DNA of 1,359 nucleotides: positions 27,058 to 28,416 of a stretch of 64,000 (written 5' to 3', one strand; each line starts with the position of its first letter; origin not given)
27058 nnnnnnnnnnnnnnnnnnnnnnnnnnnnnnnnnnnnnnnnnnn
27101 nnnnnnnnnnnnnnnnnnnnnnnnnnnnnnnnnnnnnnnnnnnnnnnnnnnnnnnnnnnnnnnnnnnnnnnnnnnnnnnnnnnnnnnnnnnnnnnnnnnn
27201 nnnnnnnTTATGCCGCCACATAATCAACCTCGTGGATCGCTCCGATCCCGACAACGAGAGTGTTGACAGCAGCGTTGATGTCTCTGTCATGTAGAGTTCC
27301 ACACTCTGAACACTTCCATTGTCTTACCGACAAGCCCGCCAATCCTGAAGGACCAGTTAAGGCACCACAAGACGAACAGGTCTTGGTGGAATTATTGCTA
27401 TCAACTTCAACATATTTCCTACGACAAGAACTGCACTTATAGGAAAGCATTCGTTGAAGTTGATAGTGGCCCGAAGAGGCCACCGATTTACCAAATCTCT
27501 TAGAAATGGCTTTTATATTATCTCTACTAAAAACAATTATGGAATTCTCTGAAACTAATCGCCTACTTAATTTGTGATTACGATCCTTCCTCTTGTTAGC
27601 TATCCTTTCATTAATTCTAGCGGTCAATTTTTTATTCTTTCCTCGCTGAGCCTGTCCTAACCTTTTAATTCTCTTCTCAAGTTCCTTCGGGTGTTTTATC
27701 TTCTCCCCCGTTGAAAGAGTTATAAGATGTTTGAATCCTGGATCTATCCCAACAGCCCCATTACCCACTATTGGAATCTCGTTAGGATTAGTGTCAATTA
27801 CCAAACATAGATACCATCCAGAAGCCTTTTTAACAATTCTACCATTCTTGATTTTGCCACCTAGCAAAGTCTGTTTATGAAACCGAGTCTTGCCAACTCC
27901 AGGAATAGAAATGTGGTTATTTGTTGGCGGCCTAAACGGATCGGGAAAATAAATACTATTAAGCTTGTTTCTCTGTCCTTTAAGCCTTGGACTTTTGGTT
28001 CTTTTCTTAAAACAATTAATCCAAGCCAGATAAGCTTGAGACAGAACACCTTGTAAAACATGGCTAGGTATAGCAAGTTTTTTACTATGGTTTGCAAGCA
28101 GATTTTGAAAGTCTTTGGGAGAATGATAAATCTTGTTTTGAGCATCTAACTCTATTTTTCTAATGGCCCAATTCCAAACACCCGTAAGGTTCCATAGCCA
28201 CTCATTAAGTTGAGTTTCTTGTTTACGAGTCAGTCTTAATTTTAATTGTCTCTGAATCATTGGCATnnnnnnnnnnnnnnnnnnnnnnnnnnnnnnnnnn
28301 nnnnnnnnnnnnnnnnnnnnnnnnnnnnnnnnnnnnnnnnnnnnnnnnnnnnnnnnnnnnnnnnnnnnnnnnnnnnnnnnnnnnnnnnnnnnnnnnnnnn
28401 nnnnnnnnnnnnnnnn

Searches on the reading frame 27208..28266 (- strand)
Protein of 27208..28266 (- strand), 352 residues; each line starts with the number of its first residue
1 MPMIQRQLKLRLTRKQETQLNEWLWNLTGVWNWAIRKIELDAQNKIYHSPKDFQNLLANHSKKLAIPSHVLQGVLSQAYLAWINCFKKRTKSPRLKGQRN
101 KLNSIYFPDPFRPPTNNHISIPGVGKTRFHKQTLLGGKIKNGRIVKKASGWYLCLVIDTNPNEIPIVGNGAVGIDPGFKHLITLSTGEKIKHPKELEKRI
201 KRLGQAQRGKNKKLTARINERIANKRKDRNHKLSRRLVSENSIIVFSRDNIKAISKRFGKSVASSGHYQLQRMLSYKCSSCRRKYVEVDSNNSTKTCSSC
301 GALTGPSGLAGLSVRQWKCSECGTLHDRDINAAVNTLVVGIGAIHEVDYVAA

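Call 3: search_protein_families(library=pfam, proteins=[window:27208-28266:-], max_evalue=0.01)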
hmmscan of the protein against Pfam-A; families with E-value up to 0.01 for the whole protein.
window:27208-28266:- (352 aa): 4 families
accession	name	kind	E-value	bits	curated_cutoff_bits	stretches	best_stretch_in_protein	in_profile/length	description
PF07282.18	Cas12f1-like_TNB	-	9.1e-21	74.2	26.3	1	267-335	1-59/60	Cas12f1-like, TNB domain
PF01385.25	OrfB_IS605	-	1.4e-09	38.6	30.5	1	168-243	15-105/120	Probable transposase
PF12760.12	Zn_ribbon_IS1595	-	0.0058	17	25.4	0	295-323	19-44/46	Transposase zinc-ribbon domain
PF12323.14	HTH_OrfB_IS605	-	0.0079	16.1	21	0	7-38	5-38/47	Helix-turn-helix domain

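Call 10: find_related_loci(query=window:27208-28266:-, collection=viral_contigs, flank=6000)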
Query window:27208-28266:- (352 aa) in viral_contigs; peptide patterns used: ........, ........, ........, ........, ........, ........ (x = any residue, [..] = any of these).
8 stretches matched a pattern; 5 encode a relative of the query (tblastn E <= 1e-3); 5 distinct loci.
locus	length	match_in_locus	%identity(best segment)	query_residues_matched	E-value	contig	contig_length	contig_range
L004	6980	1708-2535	27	85-343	4e-20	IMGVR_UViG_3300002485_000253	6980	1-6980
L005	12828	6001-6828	27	85-343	5e-20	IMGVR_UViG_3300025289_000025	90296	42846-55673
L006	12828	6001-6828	27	85-343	5e-20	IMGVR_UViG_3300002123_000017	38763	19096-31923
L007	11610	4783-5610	27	85-343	5e-20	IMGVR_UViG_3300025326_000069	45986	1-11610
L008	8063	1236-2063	27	85-343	5e-20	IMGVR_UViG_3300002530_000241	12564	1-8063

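Call 12: find_homologous_proteins(query=window:27208-28266:-)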
Query window:27208-28266:- (352 aa): 3915 proteins with E <= 0.001 among 6333 candidates; the best 120 are listed.
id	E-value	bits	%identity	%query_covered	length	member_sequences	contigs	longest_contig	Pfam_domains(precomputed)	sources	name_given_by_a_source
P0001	1.0e-235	799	100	99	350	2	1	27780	PF01385.26,PF07282.19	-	-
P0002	2.4e-178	611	75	99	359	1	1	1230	PF01385.26,PF07282.19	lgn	-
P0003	5.6e-173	593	72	99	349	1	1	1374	PF01385.26,PF07282.19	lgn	-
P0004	1.9e-169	581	71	98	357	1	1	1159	PF01385.26,PF07282.19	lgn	-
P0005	5.5e-159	547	68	98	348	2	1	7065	PF01385.26,PF07282.19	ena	-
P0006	7.2e-159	546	68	99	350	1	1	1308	PF01385.26,PF07282.19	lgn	-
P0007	3.1e-158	544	69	97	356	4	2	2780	PF01385.26,PF07282.19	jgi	jgi:putative transposase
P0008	8.1e-158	543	68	98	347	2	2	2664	PF01385.26,PF07282.19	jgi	jgi:putative transposase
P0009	7.3e-157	540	68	98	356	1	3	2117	PF01385.26,PF07282.19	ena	-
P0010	5.0e-156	537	67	99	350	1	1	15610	PF01385.26,PF07282.19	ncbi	-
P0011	1.1e-155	536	67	99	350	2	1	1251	PF01385.26,PF07282.19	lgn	-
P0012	5.0e-155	534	67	98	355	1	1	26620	PF01385.26,PF07282.19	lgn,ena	-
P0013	6.0e-155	534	67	98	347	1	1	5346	PF01385.26,PF07282.19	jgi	jgi:putative transposase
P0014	1.5e-154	532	67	99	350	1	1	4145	PF01385.26,PF07282.19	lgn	-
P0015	2.2e-154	532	67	98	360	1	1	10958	PF01385.26,PF07282.19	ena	-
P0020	1.2e-153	529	67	99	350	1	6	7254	PF01385.26,PF07282.19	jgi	jgi:putative transposase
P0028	9.5e-153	526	65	98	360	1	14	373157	PF01385.26,PF07282.19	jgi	jgi:putative transposase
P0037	3.5e-152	525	67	98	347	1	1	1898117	PF01385.26,PF07282.19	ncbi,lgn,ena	-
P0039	7.1e-152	523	64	99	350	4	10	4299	PF01385.26,PF07282.19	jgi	jgi:putative transposase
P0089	1.5e-149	516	67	98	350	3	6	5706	PF01385.26,PF07282.19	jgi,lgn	jgi:IS605 OrfB family transposase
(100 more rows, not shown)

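Call 22: find_encoding_contigs(protein=P0028, flank=3000, max_places=8)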
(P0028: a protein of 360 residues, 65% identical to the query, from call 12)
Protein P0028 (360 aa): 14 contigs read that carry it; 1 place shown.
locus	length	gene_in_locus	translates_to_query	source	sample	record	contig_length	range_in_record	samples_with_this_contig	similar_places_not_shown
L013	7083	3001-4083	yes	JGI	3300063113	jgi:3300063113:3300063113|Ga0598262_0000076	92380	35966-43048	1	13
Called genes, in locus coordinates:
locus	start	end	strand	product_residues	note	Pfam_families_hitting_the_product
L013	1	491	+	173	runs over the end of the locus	-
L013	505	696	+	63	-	-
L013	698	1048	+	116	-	-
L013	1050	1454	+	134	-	PF20274:cREC_REC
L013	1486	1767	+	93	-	PF00381:PTS-HPr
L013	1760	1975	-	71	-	-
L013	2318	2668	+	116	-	-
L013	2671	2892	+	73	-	-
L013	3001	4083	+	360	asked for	PF01385:OrfB_IS605, PF07282:Cas12f1-like_TNB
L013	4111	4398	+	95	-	-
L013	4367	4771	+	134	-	-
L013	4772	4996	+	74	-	-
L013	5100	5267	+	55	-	-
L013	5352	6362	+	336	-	PF25819:Nal1_C (faint)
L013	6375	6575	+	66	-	-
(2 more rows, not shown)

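Call 23: find_encoding_contigs(protein=P0005, flank=3000, max_places=3)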
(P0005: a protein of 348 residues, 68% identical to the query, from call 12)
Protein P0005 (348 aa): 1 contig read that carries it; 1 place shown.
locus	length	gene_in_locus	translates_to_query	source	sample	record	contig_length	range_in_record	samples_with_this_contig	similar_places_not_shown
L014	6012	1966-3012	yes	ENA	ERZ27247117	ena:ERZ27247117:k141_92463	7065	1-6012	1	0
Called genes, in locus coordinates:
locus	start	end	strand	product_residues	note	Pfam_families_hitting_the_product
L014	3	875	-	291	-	?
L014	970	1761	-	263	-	-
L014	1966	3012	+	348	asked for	PF01385:OrfB_IS605, PF07282:Cas12f1-like_TNB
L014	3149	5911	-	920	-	PF25185:Tad3, PF14550:Peptidase_S78_2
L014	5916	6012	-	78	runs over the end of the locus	-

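Call 25: find_related_loci(query=A2, collection=viral_contigs, flank=3000)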
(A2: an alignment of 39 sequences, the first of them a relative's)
Query A2 (350 aa) in viral_contigs; peptide patterns used: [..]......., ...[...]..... (x = any residue, [..] = any of these).
550 stretches matched a pattern (row limit reached: there are more); 519 encode a relative of the query (tblastn E <= 1e-3); the best 80 are kept; 80 distinct loci.
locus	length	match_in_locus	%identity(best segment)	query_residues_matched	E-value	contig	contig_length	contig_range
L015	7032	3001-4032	66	1-344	6e-157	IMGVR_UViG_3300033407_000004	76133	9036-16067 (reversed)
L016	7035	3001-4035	65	1-345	1e-151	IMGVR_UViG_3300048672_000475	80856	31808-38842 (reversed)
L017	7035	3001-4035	62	1-344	2e-146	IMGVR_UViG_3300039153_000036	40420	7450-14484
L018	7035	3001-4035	63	1-344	6e-146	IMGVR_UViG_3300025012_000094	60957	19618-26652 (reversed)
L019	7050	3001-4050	62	1-349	1e-144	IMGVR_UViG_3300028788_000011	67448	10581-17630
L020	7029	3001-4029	61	1-343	8e-137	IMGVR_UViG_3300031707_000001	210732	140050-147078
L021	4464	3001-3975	35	22-338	2e-49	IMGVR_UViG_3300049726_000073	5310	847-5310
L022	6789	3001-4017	33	4-343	3e-48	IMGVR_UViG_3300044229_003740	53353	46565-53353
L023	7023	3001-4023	34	4-338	2e-47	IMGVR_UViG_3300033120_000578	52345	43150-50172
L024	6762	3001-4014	35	11-345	6e-46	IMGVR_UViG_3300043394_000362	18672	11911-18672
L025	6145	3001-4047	34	7-346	1e-45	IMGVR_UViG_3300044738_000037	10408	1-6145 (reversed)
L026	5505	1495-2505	34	4-338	3e-45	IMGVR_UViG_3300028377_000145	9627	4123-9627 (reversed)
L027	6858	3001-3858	37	62-333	1e-44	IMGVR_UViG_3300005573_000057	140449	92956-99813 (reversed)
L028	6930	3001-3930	36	50-349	3e-44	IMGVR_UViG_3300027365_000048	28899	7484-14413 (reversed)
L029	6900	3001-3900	36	50-342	9e-44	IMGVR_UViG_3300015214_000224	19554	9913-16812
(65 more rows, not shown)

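Call 28: search_solved_structures(query=A2, show_alignments=3, max_evalue=0.001)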
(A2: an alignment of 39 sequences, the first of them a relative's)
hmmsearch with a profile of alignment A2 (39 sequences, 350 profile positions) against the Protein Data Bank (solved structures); distinct sequences matched with E-value up to 0.001: 24.
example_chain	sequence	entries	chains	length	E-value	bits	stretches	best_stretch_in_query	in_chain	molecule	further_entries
9yyg_A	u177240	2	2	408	1.5e-33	119.4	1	66-338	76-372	AI-designed RNA-guided nuclease | AI-generated RNA-guided nuclease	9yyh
8bf8_A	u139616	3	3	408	1.2e-28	103.3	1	63-338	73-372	RNA-guided DNA endonuclease TnpB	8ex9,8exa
8h1j_A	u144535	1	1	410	1.2e-28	103.3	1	63-338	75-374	RNA-guided DNA endonuclease TnpB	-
8iaz_A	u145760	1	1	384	2.5e-22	82.6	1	55-334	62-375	Transposase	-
9b0l_P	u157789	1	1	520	1.4e-16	63.7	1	184-339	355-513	TnpB-like protein L79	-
9j09_A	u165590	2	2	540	4.9e-16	61.9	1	192-336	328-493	Transposase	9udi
9jfo_A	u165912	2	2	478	1.2e-15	60.6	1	210-339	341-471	LaTranC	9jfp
9jfq_A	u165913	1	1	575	1.4e-15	60.4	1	210-339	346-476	LaTranC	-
8j12_A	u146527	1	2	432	2.4e-11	46.5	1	121-337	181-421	Transposase IS605 OrfB C-terminal domain-containing protein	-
8j1j_A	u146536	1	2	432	2.6e-11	46.3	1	119-337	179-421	Transposase IS605 OrfB C-terminal domain-containing protein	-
8j3r_A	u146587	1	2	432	2.5e-10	43.1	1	206-337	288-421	Transposase IS605 OrfB C-terminal domain-containing protein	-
7wju_A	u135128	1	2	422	2.6e-10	43.1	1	206-337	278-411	OrfB_Zn_ribbon domain-containing protein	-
8hr5_A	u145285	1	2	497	2.9e-10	42.9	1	201-343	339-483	Transposase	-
8dzj_A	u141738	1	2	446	3e-10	42.8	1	206-337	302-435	OrfB_Zn_ribbon domain-containing protein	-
23vu_A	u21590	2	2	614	2.2e-09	40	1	242-342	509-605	UnCas12m4a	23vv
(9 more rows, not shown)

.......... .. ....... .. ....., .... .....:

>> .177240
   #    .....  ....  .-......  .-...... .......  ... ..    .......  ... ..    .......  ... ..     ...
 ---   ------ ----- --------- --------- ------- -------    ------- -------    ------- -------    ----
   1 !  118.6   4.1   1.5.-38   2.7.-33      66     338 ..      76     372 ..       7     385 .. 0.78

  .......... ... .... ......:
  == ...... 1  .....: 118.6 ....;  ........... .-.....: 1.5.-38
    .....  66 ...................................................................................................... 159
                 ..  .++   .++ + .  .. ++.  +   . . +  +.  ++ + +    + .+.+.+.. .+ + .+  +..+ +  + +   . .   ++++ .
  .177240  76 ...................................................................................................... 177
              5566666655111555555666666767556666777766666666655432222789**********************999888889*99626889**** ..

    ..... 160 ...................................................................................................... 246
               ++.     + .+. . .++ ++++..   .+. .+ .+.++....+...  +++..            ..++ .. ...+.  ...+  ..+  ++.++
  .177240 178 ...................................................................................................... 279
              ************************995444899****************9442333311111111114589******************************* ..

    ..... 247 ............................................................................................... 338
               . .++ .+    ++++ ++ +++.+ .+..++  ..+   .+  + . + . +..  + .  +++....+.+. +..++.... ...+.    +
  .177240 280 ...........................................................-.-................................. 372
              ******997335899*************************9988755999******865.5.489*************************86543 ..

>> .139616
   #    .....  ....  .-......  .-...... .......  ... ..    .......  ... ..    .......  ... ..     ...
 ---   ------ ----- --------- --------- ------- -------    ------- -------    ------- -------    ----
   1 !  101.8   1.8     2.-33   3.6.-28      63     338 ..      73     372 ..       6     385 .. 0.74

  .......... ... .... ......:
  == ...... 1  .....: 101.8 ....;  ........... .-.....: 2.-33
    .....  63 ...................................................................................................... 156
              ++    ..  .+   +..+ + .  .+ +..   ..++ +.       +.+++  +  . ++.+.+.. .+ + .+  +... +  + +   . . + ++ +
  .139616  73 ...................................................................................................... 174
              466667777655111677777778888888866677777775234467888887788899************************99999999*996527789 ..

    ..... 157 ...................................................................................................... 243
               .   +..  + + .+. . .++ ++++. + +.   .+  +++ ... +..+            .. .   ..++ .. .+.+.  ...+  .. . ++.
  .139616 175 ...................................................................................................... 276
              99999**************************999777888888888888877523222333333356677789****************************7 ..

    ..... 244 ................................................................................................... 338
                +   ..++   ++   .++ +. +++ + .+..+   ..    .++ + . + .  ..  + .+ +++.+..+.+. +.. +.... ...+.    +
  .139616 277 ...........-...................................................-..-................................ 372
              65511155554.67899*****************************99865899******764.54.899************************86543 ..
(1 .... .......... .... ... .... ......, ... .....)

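Call 35: predict_structure(alignment_id=A2)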
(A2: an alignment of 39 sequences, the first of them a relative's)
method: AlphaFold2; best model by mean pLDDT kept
length: 350 residues; sequences in the alignment: 39
mean_pLDDT: 85.1   pTM: 0.74
mean pLDDT of the five models: 85.1, 83.9, 82.2, 80.7, 71.0
residues with pLDDT >= 90: 167; 70-90: 143; 50-70: 29; < 50: 11
segments of 3 or more residues with pLDDT < 50: 342-350
pLDDT, mean of each block of 10 residues (from residue 1): 91 95 94 94 92 89 91 93 91 85 91 91 93 87 93 90 92 78 86 68 87 86 86 94 77 56 73 90 85 85 78 87 89 84 39
secondary structure, 60 per line:
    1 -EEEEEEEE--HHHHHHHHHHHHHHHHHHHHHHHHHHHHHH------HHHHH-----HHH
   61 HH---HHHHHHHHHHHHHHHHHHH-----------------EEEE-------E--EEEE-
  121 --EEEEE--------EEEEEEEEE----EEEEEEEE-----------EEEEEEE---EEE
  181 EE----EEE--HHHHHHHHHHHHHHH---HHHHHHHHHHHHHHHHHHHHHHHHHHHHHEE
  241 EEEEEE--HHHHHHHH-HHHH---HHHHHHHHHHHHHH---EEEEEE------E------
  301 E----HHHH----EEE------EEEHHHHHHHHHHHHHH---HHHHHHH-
elements in order: E2-9 H12-41 H48-52 H58-62 H66-84 E102-105 E116-119 E123-127 E136-144 E149-156 E168-174 E178-182 E187-189 H192-206 H210-238 E239-246 H249-256 H258-261 H265-278 E282-287 H306-309 E314-316 E323-325 H326-339 H343-349

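Call 43: find_encoding_contigs(protein=P0037, flank=3000, max_places=4)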
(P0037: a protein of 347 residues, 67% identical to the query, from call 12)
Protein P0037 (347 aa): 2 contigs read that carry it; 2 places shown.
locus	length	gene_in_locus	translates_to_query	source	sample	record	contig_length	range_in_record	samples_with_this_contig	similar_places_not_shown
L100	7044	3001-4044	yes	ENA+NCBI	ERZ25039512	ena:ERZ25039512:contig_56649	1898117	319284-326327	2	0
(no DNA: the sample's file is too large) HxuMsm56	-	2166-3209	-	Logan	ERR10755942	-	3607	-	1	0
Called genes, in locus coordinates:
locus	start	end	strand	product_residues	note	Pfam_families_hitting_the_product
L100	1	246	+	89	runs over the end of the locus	-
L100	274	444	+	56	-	-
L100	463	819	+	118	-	-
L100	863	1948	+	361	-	PF00712:DNA_pol3_beta, PF02767:DNA_pol3_beta_2, PF02768:DNA_pol3_beta_3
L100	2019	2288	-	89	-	PF00216:Bac_DNA_binding, PF18291:HU-HIG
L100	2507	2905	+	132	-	-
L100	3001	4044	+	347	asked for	PF01385:OrfB_IS605, PF07282:Cas12f1-like_TNB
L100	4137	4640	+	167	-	-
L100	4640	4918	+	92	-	-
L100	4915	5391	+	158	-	-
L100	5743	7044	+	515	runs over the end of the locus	PF18796:LPD1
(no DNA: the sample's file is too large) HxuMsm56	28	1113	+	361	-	PF00712:DNA_pol3_beta, PF02767:DNA_pol3_beta_2, PF02768:DNA_pol3_beta_3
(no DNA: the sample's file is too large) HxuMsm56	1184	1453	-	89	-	PF00216:Bac_DNA_binding, PF18291:HU-HIG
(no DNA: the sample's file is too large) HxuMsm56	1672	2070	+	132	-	-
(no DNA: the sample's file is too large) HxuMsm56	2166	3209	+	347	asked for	PF01385:OrfB_IS605, PF07282:Cas12f1-like_TNB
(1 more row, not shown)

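Call 44: find_encoding_contigs(protein=P0039, flank=2000, max_places=10)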
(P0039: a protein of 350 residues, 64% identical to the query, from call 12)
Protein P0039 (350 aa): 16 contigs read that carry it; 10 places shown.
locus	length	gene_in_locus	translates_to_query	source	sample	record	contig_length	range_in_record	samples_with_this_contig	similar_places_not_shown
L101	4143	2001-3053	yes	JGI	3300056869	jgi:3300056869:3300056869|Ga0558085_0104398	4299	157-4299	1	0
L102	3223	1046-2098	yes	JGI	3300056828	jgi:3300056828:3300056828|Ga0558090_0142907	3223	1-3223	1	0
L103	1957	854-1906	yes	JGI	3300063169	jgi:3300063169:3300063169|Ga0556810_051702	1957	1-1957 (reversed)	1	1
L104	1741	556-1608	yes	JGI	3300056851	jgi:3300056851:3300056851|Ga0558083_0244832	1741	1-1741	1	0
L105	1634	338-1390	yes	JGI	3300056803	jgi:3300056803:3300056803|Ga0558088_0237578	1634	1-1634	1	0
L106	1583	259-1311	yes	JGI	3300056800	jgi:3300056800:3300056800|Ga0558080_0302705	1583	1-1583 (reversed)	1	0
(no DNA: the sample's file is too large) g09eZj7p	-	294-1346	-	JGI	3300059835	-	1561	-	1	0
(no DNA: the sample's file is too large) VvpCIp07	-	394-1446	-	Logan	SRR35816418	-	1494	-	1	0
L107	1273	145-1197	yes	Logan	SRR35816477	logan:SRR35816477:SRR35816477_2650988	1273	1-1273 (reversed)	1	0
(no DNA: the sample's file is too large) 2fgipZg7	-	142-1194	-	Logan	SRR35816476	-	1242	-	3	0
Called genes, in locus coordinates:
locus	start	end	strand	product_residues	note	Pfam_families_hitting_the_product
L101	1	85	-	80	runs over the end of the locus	?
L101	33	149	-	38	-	-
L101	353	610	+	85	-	-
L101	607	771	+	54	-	-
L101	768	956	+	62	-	-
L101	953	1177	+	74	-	-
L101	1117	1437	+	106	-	-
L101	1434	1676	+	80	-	-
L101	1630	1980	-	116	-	PF01797:Y1_Tnp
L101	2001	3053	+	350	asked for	PF01385:OrfB_IS605 (weak), PF07282:Cas12f1-like_TNB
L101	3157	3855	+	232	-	PF00149:Metallophos, PF12850:Metallophos_2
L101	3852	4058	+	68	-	-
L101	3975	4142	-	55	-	?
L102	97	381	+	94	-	-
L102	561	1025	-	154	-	PF01797:Y1_Tnp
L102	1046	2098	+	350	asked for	PF01385:OrfB_IS605 (weak), PF07282:Cas12f1-like_TNB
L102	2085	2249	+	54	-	-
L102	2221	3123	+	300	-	PF14279:HNH_5 (faint), PF01844:HNH (weak)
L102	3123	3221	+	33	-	?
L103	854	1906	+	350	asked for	PF01385:OrfB_IS605 (weak), PF07282:Cas12f1-like_TNB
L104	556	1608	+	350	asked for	PF01385:OrfB_IS605 (weak), PF07282:Cas12f1-like_TNB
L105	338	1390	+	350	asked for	PF01385:OrfB_IS605 (weak), PF07282:Cas12f1-like_TNB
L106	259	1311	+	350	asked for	PF01385:OrfB_IS605 (weak), PF07282:Cas12f1-like_TNB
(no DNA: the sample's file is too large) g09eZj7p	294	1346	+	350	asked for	PF01385:OrfB_IS605 (weak), PF07282:Cas12f1-like_TNB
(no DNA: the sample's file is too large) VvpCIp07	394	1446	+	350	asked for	PF01385:OrfB_IS605 (weak), PF07282:Cas12f1-like_TNB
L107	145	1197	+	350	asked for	PF01385:OrfB_IS605 (weak), PF07282:Cas12f1-like_TNB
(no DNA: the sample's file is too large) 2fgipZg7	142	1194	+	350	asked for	PF01385:OrfB_IS605 (weak), PF07282:Cas12f1-like_TNB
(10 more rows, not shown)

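Call 64: search_protein_families(library=ncbifam, proteins=[window:27208-28260:-, L102:561-1025:-], max_evalue=0.001)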
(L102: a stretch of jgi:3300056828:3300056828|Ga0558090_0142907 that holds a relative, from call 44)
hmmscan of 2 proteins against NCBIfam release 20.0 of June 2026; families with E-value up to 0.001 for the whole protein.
window:27208-28260:- (350 aa): 5 families
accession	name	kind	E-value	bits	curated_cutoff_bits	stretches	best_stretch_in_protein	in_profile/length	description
NF040570.1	guided_TnpB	subfamily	2.9e-65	221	100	1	6-335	3-387/389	RNA-guided endonuclease TnpB family protein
NF038281.1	IS200_TnpB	exception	1.2e-47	162.8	425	1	7-335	7-356/360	IS200/IS605 family element RNA-guided endonuclease TnpB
NF038192.1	V_cas_c2c8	exception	1.2e-30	107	350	1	46-215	129-310/457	type V CRISPR-associated protein C2c8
NF038280.1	IS607_TnpB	exception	2.6e-22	79.4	350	1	86-334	109-388/431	IS607 family element RNA-guided endonuclease TnpB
NF049972.1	CRISPR_Cas12f2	exception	7.9e-07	28.2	450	1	148-333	308-514/524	type V CRISPR-associated effector Cas12f2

L102:561-1025:- (154 aa): 2 families
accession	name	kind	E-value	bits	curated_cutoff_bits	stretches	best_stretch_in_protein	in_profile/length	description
NF033573.1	transpos_IS200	equivalog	2.5e-32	111.7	55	1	26-150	2-126/126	IS200/IS605 family transposase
NF047646.1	REP_Tyr_transpos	equivalog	2.7e-07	30.6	80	1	31-133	6-111/146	REP-associated tyrosine transposase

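Call 67: find_encoding_contigs(protein=P0020, flank=1500, max_places=8)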
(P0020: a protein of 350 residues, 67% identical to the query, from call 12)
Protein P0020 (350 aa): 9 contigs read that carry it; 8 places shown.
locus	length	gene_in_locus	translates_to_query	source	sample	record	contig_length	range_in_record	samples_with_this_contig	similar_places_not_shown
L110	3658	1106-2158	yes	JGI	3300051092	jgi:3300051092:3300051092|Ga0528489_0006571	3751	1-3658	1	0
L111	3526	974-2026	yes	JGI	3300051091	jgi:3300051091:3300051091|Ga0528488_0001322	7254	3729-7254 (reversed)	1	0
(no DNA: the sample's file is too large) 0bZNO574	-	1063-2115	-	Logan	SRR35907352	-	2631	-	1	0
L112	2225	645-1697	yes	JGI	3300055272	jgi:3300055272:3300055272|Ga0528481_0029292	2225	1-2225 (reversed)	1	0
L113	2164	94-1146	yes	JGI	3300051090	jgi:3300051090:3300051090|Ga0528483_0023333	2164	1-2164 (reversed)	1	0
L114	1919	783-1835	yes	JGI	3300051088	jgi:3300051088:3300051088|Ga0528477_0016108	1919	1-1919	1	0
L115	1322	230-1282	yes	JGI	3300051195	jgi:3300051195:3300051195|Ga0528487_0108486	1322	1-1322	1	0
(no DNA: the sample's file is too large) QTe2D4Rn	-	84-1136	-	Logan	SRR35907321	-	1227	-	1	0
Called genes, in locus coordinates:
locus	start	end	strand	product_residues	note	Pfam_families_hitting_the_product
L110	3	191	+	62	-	?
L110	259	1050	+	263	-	PF06067:DUF932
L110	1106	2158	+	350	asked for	PF01385:OrfB_IS605, PF07282:Cas12f1-like_TNB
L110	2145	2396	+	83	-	-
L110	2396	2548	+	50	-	-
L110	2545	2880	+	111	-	-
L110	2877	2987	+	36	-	-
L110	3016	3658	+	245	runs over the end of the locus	?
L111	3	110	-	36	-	?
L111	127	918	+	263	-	PF06067:DUF932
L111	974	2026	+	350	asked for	PF01385:OrfB_IS605, PF07282:Cas12f1-like_TNB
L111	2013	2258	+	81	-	-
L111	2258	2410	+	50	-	-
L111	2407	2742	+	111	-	-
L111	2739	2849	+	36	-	-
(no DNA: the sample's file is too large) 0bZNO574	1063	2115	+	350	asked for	PF01385:OrfB_IS605, PF07282:Cas12f1-like_TNB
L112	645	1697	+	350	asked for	PF01385:OrfB_IS605, PF07282:Cas12f1-like_TNB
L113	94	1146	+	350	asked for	PF01385:OrfB_IS605, PF07282:Cas12f1-like_TNB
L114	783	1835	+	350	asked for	PF01385:OrfB_IS605, PF07282:Cas12f1-like_TNB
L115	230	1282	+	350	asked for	PF01385:OrfB_IS605, PF07282:Cas12f1-like_TNB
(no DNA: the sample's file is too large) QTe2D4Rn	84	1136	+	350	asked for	PF01385:OrfB_IS605, PF07282:Cas12f1-like_TNB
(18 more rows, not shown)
